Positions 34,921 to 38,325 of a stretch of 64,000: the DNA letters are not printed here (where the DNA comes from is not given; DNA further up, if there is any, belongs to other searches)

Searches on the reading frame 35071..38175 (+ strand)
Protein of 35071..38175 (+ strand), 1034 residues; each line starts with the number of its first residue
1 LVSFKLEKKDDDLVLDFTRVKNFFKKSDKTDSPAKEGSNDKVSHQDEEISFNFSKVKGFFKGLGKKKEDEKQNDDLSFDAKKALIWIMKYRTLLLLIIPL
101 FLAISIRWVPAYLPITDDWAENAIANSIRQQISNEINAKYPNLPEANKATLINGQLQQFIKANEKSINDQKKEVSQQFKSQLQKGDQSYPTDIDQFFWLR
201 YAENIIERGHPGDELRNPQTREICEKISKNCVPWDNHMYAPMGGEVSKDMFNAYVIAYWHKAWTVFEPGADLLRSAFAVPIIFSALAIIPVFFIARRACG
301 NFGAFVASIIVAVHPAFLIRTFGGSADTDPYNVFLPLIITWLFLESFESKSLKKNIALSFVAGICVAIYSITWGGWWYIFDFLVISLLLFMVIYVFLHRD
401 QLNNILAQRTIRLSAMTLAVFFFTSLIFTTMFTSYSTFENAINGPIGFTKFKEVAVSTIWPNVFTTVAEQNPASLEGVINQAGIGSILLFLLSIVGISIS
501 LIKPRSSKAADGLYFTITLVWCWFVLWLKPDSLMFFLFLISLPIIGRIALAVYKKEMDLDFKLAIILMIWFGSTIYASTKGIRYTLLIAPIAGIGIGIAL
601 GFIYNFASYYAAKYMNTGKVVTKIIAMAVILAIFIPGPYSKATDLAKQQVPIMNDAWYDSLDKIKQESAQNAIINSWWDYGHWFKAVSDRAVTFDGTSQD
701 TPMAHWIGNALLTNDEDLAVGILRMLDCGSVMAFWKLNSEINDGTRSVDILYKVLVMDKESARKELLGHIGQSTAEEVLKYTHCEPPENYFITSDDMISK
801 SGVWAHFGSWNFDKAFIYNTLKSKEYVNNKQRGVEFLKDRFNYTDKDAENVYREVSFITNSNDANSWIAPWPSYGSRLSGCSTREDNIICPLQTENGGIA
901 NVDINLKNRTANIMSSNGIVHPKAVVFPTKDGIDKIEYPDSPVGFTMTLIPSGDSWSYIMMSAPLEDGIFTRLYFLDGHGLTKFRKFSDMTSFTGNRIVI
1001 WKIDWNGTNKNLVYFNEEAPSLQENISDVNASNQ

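Call 13: search_protein_families(library=ncbifam, proteins=[window:35071-38175:+], max_evalue=1e-10)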
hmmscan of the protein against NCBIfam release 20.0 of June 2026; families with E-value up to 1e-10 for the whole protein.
window:35071-38175:+ (1034 aa): 1 family
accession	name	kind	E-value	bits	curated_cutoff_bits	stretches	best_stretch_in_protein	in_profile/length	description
TIGR04154.1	archaeo_STT3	subfamily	5.8e-17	61.3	450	1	233-692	54-552/831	oligosaccharyl transferase, archaeosortase A system-associated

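Call 64: search_solved_structures(query=window:35071-38175:+, max_evalue=0.01)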
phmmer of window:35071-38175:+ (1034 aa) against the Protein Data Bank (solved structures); distinct sequences matched with E-value up to 0.01: 10.
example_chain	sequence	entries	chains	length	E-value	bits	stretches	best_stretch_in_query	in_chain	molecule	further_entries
3rce_A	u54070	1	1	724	6.2e-06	27.7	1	546-698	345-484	Oligosaccharide transferase to N-glycosylate proteins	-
3waj_A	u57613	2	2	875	4e-05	25.1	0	238-666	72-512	Transmembrane oligosaccharyl transferase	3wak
5gmy_A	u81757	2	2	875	4e-05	25.1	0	238-666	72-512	Transmembrane oligosaccharyl transferase, putative | Dolichyl-phosphooligosaccharide-protein glycotransferase 3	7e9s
6s7o_A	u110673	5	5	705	6.2e-05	24.4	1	663-734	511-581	Dolichyl-diphosphooligosaccharide--protein glycosyltransferase subunit STT3A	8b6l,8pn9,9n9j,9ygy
6s7t_A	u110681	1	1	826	7.1e-05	24.2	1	662-734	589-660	Dolichyl-diphosphooligosaccharide--protein glycosyltransferase subunit STT3B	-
6ftj_5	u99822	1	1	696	7.7e-05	24.1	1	663-734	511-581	Dolichyl-diphosphooligosaccharide--protein glycosyltransferase subunit STT3A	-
6ftg_5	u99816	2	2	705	7.9e-05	24.1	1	663-734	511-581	Dolichyl-diphosphooligosaccharide--protein glycosyltransferase subunit STT3A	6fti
5ogl_A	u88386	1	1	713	9.5e-05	23.8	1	568-698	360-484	Undecaprenyl-diphosphooligosaccharide--protein glycotransferase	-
6gxc_A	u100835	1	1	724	0.0001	23.7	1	568-698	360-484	Undecaprenyl-diphosphooligosaccharide--protein glycotransferase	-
8i9p_Lh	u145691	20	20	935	0.0095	17.2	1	655-731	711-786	dolichyl-diphosphooligosaccharide--protein glycotransferase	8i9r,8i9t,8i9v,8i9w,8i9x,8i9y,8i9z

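Call 65: search_protein_families(library=pfam, proteins=[window:35071-38175:+], max_evalue=0.001)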
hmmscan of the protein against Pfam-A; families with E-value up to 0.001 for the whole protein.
window:35071-38175:+ (1034 aa): 1 family
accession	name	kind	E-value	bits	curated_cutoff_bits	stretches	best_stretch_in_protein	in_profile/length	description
PF02516.20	STT3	-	3.2e-36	126.2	24.5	1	188-634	27-404/405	Oligosaccharyl transferase STT3, N-terminal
